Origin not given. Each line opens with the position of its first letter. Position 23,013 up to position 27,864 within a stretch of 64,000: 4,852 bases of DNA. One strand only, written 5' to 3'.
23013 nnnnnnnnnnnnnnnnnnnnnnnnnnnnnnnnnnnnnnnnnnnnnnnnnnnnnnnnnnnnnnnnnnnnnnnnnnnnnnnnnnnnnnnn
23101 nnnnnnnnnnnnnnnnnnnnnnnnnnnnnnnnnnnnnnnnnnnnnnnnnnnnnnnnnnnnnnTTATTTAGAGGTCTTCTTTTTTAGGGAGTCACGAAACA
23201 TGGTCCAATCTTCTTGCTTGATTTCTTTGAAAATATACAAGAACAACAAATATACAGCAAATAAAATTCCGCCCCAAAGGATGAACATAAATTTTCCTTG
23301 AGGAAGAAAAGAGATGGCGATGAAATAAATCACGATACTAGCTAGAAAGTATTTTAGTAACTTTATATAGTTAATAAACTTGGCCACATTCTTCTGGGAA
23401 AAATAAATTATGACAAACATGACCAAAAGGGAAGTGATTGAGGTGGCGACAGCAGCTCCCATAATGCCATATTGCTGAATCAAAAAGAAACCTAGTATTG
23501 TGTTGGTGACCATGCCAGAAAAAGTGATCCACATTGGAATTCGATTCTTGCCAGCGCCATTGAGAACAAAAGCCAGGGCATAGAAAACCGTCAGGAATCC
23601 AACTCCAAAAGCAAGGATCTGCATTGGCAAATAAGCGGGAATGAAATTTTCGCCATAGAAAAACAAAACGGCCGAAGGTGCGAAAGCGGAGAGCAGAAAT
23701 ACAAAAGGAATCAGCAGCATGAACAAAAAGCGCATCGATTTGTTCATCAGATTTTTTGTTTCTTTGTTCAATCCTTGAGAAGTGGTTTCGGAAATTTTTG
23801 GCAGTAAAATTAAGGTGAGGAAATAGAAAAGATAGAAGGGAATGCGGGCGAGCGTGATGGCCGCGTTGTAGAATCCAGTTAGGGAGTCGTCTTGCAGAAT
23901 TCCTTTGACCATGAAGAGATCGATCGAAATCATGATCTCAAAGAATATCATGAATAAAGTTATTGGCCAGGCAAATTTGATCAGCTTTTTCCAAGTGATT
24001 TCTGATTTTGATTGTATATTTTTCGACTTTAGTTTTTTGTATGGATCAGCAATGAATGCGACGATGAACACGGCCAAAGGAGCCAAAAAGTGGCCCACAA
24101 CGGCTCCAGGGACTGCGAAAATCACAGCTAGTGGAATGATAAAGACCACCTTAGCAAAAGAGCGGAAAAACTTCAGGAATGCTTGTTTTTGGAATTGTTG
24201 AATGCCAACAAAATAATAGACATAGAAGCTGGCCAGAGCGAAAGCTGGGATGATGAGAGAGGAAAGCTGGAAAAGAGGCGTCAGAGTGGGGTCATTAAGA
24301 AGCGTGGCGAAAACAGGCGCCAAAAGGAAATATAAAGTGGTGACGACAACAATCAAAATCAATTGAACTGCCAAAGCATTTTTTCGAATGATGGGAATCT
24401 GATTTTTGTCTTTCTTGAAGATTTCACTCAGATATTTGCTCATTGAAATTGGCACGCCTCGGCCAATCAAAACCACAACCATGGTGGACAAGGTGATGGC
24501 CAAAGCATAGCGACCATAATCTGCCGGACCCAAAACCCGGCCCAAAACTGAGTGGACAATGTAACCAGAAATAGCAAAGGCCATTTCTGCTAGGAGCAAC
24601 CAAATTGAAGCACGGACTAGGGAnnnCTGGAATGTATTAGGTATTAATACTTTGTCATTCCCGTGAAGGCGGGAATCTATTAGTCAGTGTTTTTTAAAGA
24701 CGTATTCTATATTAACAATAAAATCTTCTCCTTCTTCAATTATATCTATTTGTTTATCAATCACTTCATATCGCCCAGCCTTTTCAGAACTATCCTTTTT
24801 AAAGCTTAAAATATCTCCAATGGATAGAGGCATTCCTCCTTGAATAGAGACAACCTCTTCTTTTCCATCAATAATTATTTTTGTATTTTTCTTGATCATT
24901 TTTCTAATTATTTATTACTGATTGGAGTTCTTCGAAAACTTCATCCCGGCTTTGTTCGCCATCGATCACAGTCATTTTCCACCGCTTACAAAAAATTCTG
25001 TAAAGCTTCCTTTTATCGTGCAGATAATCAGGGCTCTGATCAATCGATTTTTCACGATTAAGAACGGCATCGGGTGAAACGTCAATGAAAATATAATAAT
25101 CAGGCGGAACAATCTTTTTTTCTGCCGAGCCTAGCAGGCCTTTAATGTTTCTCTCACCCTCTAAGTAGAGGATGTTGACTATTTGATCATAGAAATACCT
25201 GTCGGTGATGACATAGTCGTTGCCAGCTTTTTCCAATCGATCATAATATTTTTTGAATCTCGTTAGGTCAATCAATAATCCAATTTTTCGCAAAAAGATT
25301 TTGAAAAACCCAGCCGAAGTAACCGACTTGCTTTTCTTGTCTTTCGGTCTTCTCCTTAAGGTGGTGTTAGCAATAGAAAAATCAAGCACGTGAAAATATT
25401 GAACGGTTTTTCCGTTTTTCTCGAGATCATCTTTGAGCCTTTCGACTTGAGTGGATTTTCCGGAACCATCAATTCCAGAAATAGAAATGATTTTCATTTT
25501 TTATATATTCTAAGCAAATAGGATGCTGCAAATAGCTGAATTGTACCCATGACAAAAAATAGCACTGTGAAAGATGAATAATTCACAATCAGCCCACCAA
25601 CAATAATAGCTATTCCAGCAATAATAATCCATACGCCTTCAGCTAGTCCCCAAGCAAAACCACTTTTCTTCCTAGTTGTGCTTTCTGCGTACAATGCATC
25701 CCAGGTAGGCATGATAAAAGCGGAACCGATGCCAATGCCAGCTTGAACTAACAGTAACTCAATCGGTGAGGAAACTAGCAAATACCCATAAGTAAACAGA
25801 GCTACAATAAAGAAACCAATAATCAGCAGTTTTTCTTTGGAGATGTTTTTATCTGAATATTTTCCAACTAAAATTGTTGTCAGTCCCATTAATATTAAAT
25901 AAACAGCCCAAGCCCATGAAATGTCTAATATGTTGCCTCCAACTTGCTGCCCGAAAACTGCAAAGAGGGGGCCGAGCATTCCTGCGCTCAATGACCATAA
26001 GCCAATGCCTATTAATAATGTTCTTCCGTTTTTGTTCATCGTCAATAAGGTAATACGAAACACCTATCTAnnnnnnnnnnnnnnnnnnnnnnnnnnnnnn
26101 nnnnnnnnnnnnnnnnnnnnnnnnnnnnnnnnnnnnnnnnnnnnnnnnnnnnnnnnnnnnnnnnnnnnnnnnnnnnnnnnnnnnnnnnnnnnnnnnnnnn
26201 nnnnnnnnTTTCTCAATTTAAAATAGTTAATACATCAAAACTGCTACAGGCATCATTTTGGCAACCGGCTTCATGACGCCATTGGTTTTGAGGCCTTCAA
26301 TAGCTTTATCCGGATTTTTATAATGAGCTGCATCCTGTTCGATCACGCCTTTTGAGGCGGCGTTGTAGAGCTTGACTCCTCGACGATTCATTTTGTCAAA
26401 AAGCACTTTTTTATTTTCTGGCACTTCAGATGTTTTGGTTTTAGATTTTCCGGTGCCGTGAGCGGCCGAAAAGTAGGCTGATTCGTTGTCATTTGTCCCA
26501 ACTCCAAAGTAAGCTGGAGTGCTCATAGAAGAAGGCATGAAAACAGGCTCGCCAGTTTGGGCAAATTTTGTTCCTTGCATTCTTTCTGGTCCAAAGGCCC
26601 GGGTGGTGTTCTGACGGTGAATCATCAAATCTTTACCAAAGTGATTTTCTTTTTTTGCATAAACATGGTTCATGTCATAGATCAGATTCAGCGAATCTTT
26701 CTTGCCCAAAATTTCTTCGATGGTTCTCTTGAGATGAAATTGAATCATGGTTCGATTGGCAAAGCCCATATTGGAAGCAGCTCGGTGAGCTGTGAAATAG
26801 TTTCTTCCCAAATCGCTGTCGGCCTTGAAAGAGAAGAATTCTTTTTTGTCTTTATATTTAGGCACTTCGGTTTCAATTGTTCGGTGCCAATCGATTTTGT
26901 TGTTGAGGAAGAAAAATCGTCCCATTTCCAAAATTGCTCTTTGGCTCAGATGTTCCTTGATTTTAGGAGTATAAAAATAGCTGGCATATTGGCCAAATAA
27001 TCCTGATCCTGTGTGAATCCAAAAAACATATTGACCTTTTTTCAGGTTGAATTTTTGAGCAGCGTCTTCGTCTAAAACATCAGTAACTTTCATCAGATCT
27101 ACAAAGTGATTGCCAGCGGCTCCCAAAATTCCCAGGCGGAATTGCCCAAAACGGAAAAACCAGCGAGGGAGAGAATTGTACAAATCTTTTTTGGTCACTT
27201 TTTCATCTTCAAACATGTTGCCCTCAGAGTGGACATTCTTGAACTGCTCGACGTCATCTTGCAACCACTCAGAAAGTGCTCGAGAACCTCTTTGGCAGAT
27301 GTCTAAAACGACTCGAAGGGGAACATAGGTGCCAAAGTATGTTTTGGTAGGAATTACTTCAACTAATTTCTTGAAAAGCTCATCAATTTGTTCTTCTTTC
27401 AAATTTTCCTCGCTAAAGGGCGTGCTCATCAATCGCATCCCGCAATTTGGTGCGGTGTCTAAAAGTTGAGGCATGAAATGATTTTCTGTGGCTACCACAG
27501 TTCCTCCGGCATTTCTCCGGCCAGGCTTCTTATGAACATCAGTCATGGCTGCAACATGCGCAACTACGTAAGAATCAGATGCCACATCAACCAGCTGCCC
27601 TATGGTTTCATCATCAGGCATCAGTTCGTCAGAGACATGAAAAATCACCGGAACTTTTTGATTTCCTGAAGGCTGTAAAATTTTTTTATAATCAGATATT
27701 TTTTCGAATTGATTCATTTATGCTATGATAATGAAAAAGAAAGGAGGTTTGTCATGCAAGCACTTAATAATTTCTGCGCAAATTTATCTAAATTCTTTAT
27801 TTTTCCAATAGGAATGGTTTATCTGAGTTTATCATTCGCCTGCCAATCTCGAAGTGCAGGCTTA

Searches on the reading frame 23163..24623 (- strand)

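Call 23: search_protein_families(library=pfam, proteins=[window:23163-24623:-], max_evalue=0.001)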
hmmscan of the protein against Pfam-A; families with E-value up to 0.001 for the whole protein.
window:23163-24623:- (486 aa): 4 families
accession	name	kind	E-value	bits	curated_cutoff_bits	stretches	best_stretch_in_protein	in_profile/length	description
PF01943.22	Polysacc_synt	-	4e-21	76.1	28.2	1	3-280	2-273/274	Polysaccharide biosynthesis protein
PF13440.11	Polysacc_synt_3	-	2.6e-19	70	23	1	26-330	1-291/293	Polysaccharide biosynthesis protein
PF03023.19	MurJ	-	1.8e-13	50.4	27.4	1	86-448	62-436/451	Lipid II flippase MurJ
PF01554.23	MatE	-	0.00085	19.5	24.9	1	220-379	1-160/161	MatE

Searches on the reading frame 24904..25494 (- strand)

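Call 23: search_protein_families(library=pfam, proteins=[window:24904-25494:-], max_evalue=0.001)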
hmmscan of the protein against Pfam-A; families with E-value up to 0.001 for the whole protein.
window:24904-25494:- (196 aa): 2 families
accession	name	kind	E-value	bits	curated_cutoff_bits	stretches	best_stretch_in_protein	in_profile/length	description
PF02223.23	Thymidylate_kin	-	4.5e-12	46.5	27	1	5-189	1-184/185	Thymidylate kinase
PF13207.12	AAA_17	-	0.00088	20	27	0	7-24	2-19/136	AAA domain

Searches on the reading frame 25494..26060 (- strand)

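Call 82: search_protein_families(library=pfam, proteins=[window:25494-26060:-], max_evalue=0.01)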
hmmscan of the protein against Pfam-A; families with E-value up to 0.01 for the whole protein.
window:25494-26060:- (188 aa): 2 families
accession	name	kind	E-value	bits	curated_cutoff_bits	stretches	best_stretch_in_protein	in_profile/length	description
PF07690.21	MFS_1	-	3.2e-19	69.5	33.4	1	15-180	1-166/347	Major Facilitator Superfamily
PF11239.13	DUF3040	-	0.0068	17.1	24.7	0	126-180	32-82/84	Protein of unknown function (DUF3040)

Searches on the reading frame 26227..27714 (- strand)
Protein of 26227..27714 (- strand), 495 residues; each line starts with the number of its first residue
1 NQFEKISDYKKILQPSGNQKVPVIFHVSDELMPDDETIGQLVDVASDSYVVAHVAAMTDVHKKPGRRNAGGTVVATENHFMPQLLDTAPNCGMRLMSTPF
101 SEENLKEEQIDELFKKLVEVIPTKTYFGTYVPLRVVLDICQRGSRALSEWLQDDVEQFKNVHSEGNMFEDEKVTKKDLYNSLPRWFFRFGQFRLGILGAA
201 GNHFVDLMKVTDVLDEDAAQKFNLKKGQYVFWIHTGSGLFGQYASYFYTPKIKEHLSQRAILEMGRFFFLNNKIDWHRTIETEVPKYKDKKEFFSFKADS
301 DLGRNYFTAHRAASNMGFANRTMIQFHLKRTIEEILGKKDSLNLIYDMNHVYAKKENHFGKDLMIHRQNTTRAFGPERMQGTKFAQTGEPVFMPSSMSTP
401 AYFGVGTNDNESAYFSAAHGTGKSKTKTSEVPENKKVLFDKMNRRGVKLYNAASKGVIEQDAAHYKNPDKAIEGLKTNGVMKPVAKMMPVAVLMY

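Call 23: search_protein_families(library=pfam, proteins=[window:26227-27714:-], max_evalue=0.001)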
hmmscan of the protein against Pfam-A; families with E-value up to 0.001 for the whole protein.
window:26227-27714:- (495 aa): 1 family
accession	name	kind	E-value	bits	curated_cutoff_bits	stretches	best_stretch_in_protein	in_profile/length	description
PF01139.22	RtcB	-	4.7e-67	227.5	27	1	40-493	1-424/426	tRNA-splicing ligase RtcB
